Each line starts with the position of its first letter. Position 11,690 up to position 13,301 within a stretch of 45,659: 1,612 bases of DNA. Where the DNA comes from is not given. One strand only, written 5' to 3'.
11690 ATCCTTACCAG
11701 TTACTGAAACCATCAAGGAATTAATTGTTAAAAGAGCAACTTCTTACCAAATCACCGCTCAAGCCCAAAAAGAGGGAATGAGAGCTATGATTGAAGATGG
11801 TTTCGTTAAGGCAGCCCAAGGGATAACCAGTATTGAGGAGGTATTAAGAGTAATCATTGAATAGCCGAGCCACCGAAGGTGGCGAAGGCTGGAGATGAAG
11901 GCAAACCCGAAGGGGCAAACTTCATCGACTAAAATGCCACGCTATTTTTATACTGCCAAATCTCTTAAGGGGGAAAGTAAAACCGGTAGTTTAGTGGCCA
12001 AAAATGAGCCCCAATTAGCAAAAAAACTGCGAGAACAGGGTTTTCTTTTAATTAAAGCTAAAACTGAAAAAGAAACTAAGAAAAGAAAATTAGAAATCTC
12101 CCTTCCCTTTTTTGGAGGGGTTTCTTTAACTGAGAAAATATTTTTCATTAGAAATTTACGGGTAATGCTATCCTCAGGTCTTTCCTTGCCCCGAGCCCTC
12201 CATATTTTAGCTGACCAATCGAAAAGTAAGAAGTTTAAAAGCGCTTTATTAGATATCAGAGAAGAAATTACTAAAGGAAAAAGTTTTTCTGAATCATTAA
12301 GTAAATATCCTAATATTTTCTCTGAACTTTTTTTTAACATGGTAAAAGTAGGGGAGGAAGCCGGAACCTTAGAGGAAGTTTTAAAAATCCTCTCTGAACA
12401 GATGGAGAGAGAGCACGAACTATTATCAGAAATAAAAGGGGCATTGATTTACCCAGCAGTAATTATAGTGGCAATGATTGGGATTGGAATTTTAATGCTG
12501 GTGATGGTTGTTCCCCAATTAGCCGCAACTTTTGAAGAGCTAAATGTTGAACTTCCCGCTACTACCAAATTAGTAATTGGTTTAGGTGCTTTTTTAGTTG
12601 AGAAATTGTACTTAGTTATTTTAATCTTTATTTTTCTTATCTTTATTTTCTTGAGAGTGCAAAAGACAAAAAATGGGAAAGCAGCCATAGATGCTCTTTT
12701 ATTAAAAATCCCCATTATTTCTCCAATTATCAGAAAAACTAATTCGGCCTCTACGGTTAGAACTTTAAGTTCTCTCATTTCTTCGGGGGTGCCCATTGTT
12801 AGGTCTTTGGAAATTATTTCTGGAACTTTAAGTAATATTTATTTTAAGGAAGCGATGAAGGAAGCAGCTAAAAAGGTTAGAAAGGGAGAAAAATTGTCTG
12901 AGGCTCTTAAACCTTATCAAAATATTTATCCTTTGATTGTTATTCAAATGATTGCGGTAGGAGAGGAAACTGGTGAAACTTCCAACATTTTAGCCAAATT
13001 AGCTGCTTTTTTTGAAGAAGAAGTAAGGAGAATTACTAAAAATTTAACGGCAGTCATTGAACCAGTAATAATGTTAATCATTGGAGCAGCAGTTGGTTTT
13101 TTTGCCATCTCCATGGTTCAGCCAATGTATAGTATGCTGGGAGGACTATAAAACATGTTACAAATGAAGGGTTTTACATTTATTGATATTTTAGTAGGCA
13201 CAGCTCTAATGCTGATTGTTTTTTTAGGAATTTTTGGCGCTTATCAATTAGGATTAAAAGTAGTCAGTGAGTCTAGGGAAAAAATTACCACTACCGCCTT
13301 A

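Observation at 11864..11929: Two-hairpin GC-rich element between pilB and pilC, with a compensatory change relative to its paralog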

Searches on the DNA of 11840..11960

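Call 46: search_rna_families(source=window, start=11840, end=11960, threshold=evalue, max_evalue=10, show_alignments=2)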
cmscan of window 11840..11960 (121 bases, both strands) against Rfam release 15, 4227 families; matches with E-value up to 10: 2.
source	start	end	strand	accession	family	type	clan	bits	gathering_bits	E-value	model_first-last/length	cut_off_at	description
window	11894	11916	+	RF01121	sR38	Gene; snRNA; snoRNA; CD-box;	-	13.7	50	0.24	37-59/59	no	Small nucleolar RNA sR38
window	11849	11905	+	RF01543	TB11Cs5H2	Gene; snRNA; snoRNA; HACA-box;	-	13.3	47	1.6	1-68/68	no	Trypanosomatid snoRNA TB11Cs5H2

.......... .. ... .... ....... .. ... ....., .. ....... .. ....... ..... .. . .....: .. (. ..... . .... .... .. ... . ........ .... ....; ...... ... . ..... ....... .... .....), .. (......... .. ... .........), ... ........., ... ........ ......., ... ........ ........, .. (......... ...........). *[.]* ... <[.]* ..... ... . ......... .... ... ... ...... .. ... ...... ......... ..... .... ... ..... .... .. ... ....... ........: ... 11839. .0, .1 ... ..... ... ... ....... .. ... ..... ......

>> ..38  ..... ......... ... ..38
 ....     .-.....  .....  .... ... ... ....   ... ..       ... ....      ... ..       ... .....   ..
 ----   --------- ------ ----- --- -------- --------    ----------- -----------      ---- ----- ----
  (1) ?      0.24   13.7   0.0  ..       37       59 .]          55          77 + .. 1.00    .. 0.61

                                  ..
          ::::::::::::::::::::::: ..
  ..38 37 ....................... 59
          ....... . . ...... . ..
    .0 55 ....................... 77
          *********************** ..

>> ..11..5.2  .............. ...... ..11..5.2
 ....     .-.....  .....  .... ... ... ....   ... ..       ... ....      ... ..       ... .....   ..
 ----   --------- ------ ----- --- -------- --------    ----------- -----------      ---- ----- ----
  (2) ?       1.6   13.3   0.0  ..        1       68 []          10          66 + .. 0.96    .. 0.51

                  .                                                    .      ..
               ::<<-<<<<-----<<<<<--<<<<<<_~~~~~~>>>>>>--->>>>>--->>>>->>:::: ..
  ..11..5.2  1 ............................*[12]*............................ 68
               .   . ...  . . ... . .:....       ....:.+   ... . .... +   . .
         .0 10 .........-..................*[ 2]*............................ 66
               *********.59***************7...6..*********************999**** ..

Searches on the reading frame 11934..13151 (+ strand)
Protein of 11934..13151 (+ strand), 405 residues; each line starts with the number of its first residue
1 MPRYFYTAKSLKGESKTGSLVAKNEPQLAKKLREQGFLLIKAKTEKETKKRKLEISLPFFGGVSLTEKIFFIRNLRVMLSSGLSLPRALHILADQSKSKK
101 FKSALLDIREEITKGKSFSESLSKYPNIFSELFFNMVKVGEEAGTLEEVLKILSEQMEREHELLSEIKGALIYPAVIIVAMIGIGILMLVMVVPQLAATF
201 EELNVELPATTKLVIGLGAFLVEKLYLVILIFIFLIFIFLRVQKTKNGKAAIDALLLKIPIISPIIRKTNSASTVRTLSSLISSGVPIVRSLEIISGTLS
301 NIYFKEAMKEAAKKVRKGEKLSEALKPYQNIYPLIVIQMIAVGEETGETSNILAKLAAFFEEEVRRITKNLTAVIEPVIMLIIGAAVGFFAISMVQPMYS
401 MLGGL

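Call 24: search_protein_families(library=pfam, proteins=[window:11934-13151:+])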
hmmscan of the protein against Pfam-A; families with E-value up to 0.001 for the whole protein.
window:11934-13151:+ (405 aa): 1 family
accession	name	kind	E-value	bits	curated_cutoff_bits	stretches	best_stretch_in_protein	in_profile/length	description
PF00482.28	T2SSF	-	7.1e-59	197.7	25.2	2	71-194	1-125/125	Type II secretion system (T2SS), protein F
